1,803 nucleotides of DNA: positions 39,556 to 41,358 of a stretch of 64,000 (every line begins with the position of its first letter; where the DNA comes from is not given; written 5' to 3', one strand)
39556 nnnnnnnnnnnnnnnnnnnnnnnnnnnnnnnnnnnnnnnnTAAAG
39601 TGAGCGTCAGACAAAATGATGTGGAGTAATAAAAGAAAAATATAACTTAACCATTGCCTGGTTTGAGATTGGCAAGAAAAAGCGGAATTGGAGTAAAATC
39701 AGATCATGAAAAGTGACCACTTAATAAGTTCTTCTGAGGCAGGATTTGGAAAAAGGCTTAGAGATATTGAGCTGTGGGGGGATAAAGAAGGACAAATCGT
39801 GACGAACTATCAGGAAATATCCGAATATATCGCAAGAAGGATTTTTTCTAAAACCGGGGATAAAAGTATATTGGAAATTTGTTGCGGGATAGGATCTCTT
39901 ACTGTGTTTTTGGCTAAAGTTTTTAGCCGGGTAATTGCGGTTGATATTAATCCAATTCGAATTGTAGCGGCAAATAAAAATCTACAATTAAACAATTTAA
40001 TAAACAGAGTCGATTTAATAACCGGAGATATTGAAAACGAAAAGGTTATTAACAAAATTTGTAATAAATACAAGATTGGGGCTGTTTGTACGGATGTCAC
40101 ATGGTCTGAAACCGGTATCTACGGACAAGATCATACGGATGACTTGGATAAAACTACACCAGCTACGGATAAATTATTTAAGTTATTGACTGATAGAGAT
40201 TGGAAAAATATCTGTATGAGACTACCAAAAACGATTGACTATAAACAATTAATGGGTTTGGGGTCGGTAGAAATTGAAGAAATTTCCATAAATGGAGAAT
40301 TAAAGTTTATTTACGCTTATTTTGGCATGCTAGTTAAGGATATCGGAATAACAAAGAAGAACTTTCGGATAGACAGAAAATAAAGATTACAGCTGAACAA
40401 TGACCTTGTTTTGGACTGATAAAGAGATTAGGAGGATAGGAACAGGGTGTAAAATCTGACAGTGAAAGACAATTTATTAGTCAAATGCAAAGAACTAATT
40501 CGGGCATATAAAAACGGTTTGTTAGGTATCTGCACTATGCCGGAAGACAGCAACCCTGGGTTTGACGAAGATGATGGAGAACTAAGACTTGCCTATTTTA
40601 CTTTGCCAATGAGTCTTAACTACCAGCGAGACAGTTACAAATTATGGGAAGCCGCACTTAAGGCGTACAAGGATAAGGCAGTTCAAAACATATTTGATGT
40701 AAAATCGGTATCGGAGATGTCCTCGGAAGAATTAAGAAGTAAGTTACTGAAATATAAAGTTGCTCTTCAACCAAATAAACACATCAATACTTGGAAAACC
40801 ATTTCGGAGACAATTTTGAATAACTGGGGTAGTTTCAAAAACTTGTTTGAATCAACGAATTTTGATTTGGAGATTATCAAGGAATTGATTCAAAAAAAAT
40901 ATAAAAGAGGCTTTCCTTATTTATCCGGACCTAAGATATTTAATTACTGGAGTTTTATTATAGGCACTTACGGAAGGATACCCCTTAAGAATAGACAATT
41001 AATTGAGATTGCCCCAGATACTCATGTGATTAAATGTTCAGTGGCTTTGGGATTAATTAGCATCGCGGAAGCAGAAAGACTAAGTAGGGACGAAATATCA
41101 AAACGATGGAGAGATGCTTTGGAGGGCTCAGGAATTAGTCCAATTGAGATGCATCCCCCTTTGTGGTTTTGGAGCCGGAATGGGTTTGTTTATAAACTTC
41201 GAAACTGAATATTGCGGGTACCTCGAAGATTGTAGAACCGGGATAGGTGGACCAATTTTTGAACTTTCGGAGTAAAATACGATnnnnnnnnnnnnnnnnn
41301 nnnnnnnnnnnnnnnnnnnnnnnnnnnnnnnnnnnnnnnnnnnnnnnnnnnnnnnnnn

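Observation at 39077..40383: NudC-like zinc-ribbon NUDIX directly followed by a Tgs1-like (Methyltransf_15-like) methyltransferase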

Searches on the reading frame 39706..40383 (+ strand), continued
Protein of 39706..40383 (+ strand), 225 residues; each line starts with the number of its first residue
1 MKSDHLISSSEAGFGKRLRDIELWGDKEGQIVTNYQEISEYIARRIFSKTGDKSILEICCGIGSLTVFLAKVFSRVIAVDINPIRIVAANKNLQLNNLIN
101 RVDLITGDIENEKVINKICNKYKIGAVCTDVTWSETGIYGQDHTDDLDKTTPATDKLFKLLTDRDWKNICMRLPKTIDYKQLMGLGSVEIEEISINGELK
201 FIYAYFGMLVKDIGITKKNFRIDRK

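Call 64: find_encoding_contigs(protein=P0281, flank=6000, max_places=2)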
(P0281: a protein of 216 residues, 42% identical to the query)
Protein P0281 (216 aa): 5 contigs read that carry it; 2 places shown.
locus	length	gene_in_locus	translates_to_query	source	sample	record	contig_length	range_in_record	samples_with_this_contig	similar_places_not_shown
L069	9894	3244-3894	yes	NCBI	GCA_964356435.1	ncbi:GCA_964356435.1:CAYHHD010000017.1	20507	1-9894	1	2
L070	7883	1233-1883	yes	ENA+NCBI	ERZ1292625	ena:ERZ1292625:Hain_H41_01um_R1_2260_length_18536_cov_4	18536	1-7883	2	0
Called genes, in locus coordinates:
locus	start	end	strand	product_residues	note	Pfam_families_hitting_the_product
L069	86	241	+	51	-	-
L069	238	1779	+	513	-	PF00117:GATase, PF07722:Peptidase_C26 (weak), PF02540:NAD_synthase, PF01171:ATP_bind_3 (weak), PF00958:GMP_synt_C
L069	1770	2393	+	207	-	PF02223:Thymidylate_kin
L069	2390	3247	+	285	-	PF00294:PfkB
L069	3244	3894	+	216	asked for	PF02475:TRM5-TYW2_MTfase (weak), PF00398:RrnaAD (weak), PF09445:Methyltransf_15, PF13847:Methyltransf_31 (weak), PF13649:Methyltransf_25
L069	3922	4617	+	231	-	PF01209:Ubie_methyltran, PF02353:CMAS (weak), PF13847:Methyltransf_31, PF08241:Methyltransf_11, PF08242:Methyltransf_12, PF13649:Methyltransf_25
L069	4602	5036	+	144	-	PF00293:NUDIX, PF14815:NUDIX_4 (weak)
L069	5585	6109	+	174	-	PF10083:DUF2321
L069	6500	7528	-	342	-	PF01636:APH, PF02958:EcKL (weak)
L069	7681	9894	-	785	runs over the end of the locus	PF02190:LON_substr_bdg, PF00004:AAA, PF07728:AAA_5, PF22667:Lon_lid, PF05362:Lon_C, PF13541:ChlI (weak)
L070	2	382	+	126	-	PF02223:Thymidylate_kin (weak)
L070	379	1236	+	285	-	PF00294:PfkB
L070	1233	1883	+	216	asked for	PF02475:TRM5-TYW2_MTfase (weak), PF00398:RrnaAD (weak), PF09445:Methyltransf_15, PF13847:Methyltransf_31 (weak), PF13649:Methyltransf_25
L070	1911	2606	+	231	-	PF01209:Ubie_methyltran, PF02353:CMAS (weak), PF13847:Methyltransf_31, PF08241:Methyltransf_11, PF08242:Methyltransf_12, PF13649:Methyltransf_25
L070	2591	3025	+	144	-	PF00293:NUDIX, PF14815:NUDIX_4 (weak)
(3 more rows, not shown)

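Call 83: list_cluster_members(proteins=[P0171, P0177, P0178, P0168, P0172, P0175, P0176, P0180, P0160, P0134])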
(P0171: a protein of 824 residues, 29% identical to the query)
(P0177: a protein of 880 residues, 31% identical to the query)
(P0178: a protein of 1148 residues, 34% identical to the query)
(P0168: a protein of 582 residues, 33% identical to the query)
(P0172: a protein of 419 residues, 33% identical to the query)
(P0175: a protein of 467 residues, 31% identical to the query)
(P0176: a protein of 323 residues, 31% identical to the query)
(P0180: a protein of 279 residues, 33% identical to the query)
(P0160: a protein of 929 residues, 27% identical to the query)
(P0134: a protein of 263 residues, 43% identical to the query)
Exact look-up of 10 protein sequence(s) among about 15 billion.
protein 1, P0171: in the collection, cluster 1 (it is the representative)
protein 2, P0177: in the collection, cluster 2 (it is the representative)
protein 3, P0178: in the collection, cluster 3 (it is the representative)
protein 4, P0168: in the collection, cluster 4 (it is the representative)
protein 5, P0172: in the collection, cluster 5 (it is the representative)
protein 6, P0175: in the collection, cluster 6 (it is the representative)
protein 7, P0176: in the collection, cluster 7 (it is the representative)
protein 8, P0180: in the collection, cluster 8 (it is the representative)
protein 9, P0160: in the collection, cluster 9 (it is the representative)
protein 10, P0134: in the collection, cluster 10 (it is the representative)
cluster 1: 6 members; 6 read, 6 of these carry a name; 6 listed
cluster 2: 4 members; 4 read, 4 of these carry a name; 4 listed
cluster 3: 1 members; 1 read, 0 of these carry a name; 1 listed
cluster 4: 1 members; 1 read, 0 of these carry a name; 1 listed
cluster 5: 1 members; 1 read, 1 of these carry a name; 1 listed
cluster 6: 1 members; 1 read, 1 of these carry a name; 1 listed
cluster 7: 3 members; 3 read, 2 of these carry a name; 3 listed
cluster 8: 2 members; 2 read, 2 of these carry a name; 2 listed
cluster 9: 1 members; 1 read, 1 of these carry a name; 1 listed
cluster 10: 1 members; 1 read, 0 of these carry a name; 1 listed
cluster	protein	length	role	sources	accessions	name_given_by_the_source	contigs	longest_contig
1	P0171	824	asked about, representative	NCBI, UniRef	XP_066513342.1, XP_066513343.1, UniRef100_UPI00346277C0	trimethylguanosine synthase-like isoform X1 [Hoplias malabaricus] | trimethylguanosine synthase-like isoform X1 n=1 Tax=Hoplias malabaricus TaxID=27720 ...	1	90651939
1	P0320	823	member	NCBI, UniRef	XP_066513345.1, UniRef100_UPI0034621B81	trimethylguanosine synthase-like isoform X2 [Hoplias malabaricus] | trimethylguanosine synthase-like isoform X2 n=1 Tax=Hoplias malabaricus TaxID=27720 ...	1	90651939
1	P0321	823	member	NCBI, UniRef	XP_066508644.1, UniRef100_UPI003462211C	trimethylguanosine synthase-like isoform X2 [Hoplias malabaricus] | trimethylguanosine synthase-like isoform X2 n=1 Tax=Hoplias malabaricus TaxID=27720 ...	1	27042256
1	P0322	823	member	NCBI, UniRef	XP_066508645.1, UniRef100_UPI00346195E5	trimethylguanosine synthase-like isoform X3 [Hoplias malabaricus] | trimethylguanosine synthase-like isoform X3 n=1 Tax=Hoplias malabaricus TaxID=27720 ...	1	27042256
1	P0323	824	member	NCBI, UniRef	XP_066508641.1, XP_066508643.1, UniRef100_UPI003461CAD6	trimethylguanosine synthase-like isoform X1 [Hoplias malabaricus] | trimethylguanosine synthase-like isoform X1 n=1 Tax=Hoplias malabaricus TaxID=27720 ...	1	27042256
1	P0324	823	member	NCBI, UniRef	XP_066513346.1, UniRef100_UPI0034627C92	trimethylguanosine synthase-like isoform X3 [Hoplias malabaricus] | trimethylguanosine synthase-like isoform X3 n=1 Tax=Hoplias malabaricus TaxID=27720 ...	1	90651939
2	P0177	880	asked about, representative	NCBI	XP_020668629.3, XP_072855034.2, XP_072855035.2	trimethylguanosine synthase [Pogona vitticeps]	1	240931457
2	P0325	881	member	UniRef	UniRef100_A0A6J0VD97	Trimethylguanosine synthase n=1 Tax=Pogona vitticeps TaxID=103695 RepID=A0A6J0VD97_9SAUR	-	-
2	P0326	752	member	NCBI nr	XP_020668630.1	trimethylguanosine synthase isoform X2 [Pogona vitticeps]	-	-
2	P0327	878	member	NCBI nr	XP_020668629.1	trimethylguanosine synthase isoform X1 [Pogona vitticeps]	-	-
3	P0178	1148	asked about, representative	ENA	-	-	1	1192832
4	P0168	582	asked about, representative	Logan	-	-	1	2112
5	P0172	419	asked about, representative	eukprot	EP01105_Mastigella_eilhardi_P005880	TRINITY_DN17569_c0_g1_i1.p1 TRINITY_DN17569_c0_g1~~TRINITY_DN17569_c0_g1_i1.p1 ORF ...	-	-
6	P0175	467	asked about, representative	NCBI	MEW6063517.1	MAG: methyltransferase domain-containing protein [Nanoarchaeota archaeon]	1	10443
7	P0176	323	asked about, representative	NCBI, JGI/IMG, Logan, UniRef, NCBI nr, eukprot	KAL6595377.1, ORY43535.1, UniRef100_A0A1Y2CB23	S-adenosyl-L-methionine-dependent methyltransferase [Neocallimastix californiae] | hypothetical protein | Trimethylguanosine synthase n=1 Tax=Neocallimastix californiae TaxID=1754190 ...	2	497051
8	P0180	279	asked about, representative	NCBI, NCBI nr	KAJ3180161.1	Trimethylguanosine synthase [Gaertneriomyces sp. JEL0708]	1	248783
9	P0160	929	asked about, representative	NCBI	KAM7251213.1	hypothetical protein ACFE04_023096 [Oxalis oulophora]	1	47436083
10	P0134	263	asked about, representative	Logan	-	-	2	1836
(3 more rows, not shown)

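Call 88: search_protein_families(library=padloc, proteins=[window:39706-40383:+], max_evalue=0.01)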
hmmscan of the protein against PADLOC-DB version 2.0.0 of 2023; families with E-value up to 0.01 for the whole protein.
window:39706-40383:+ (225 aa): 1 family
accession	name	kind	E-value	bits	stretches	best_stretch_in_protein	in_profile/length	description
PDLC04134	mad2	-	1.5e-16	58.3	1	25-114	265-353/492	mads_2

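Call 89: search_protein_families(library=phrogs, proteins=[window:39706-40383:+], max_evalue=0.001)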
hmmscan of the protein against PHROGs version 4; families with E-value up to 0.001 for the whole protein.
window:39706-40383:+ (225 aa): 4 families
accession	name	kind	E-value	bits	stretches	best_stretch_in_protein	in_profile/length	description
phrog_6380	-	other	1.6e-06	28.4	1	36-113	26-105/382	DNA methyltransferase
phrog_11787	-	other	9e-06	25.8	1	43-110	302-368/458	DNA methyltransferase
phrog_15516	-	other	1.3e-05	25.8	1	50-111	55-119/214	methyltransferase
phrog_22502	-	other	0.00034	21.5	1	47-101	67-121/276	methyltransferase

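Call 95: find_encoding_contigs(protein=P0305, flank=9000, max_places=2)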
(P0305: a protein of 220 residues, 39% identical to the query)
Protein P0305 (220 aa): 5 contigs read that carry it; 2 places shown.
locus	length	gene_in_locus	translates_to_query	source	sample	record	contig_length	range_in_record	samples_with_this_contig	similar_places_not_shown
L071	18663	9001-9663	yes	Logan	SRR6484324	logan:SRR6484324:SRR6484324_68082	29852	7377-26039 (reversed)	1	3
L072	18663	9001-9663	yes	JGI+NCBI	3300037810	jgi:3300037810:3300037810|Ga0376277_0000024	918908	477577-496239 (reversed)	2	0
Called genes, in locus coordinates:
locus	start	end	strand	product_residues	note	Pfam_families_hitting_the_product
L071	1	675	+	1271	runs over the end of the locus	PF04997:RNA_pol_Rpb1_1, PF00623:RNA_pol_Rpb1_2, PF04983:RNA_pol_Rpb1_3 (weak), PF04998:RNA_pol_Rpb1_5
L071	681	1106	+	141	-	PF00164:Ribosom_S12_S23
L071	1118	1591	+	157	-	PF00177:Ribosomal_S7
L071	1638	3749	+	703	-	PF00009:GTP_EFTU, PF22042:EF-G_D2, PF03144:GTP_EFTU_D2, PF14492:EFG_III, PF03764:EFG_IV, PF00679:EFG_C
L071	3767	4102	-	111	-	PF02643:DUF192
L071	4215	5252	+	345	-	PF02388:FemAB, PF13480:Acetyltransf_6, PF02388:FemAB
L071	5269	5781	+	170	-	PF00293:NUDIX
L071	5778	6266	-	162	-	PF00924:MS_channel_2nd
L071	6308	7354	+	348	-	PF02661:Fic, PF08220:HTH_DeoR (faint)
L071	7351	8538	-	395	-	PF07690:MFS_1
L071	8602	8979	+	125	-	PF00903:Glyoxalase, PF12681:Glyoxalase_2 (weak), PF18029:Glyoxalase_6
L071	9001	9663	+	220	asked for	PF09445:Methyltransf_15, PF13847:Methyltransf_31 (weak), PF08241:Methyltransf_11 (weak), PF13649:Methyltransf_25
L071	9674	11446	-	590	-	PF00580:UvrD-helicase, PF13245:AAA_19, PF13604:AAA_30 (faint), PF01443:Viral_helicase1 (faint), PF13087:AAA_12 (faint), PF13361:UvrD_C, PF13538:UvrD_C_2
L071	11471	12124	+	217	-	PF00121:TIM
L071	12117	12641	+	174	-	-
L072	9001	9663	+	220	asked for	PF09445:Methyltransf_15, PF13847:Methyltransf_31 (weak), PF08241:Methyltransf_11 (weak), PF13649:Methyltransf_25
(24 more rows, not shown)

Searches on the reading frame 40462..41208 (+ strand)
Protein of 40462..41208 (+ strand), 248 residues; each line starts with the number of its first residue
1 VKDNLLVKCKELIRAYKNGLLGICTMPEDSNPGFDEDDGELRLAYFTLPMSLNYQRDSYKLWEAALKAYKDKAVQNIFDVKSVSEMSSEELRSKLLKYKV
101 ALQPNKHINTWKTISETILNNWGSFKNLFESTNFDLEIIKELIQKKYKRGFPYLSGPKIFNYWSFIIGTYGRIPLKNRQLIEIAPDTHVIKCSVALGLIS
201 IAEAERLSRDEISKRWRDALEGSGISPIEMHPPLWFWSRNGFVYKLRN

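Call 3: search_protein_families(library=pfam, proteins=[window:40462-41208:+], max_evalue=0.01)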
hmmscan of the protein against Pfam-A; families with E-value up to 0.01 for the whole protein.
window:40462-41208:+ (248 aa): 0 families

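Call 4: search_protein_families(library=ncbifam, proteins=[window:40462-41208:+], max_evalue=0.01)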
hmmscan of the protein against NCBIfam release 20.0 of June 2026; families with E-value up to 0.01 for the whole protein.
window:40462-41208:+ (248 aa): 0 families

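Call 47: search_protein_families(library=ncbifam, proteins=[window:40462-41208:+], max_evalue=0.001)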
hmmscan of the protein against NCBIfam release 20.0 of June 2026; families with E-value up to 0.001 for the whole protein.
window:40462-41208:+ (248 aa): 0 families

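Call 52: search_solved_structures(query=window:40462-41208:+, max_evalue=10, show_alignments=1)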
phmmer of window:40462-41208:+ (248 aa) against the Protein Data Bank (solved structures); distinct sequences matched with E-value up to 10: 4.
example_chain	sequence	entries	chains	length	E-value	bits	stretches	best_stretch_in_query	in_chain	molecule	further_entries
4ffb_C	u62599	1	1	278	0.49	13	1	39-72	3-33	Protein STU2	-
2mut_A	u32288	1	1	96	0.67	12.6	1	100-157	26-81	DNA excision repair protein ERCC-1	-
1z00_A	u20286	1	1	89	1.2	11.8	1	106-157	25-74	DNA excision repair protein ERCC-1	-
2a1j_B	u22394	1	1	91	1.3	11.7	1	106-157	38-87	DNA excision repair protein ERCC-1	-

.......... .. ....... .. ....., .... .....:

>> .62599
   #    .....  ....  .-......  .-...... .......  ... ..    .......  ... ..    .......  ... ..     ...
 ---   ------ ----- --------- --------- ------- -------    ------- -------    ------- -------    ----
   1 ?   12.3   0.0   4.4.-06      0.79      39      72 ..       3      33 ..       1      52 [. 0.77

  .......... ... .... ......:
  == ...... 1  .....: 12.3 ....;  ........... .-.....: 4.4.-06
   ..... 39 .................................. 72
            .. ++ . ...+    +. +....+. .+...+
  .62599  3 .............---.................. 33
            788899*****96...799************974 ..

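Call 54: search_protein_families(library=pfam, proteins=[window:40462-41208:+], max_evalue=5)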
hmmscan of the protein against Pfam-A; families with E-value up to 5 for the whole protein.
window:40462-41208:+ (248 aa): 3 families
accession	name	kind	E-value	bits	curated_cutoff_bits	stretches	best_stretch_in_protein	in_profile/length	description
PF09171.15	AGOG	-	0.043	13.6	26.1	1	158-237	148-229/248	N-glycosylase/DNA lyase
PF04708.17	Pox_F16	-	0.057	13.3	30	1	107-179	135-202/215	Poxvirus F16 protein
PF03020.21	LEM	-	0.21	11.7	24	1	83-100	2-19/40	LEM domain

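Call 88: search_protein_families(library=padloc, proteins=[window:40462-41208:+], max_evalue=0.01)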
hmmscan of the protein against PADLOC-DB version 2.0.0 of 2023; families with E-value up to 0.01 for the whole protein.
window:40462-41208:+ (248 aa): 0 families

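Call 89: search_protein_families(library=phrogs, proteins=[window:40462-41208:+], max_evalue=0.001)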
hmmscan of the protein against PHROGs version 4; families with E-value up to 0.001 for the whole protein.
window:40462-41208:+ (248 aa): 0 families
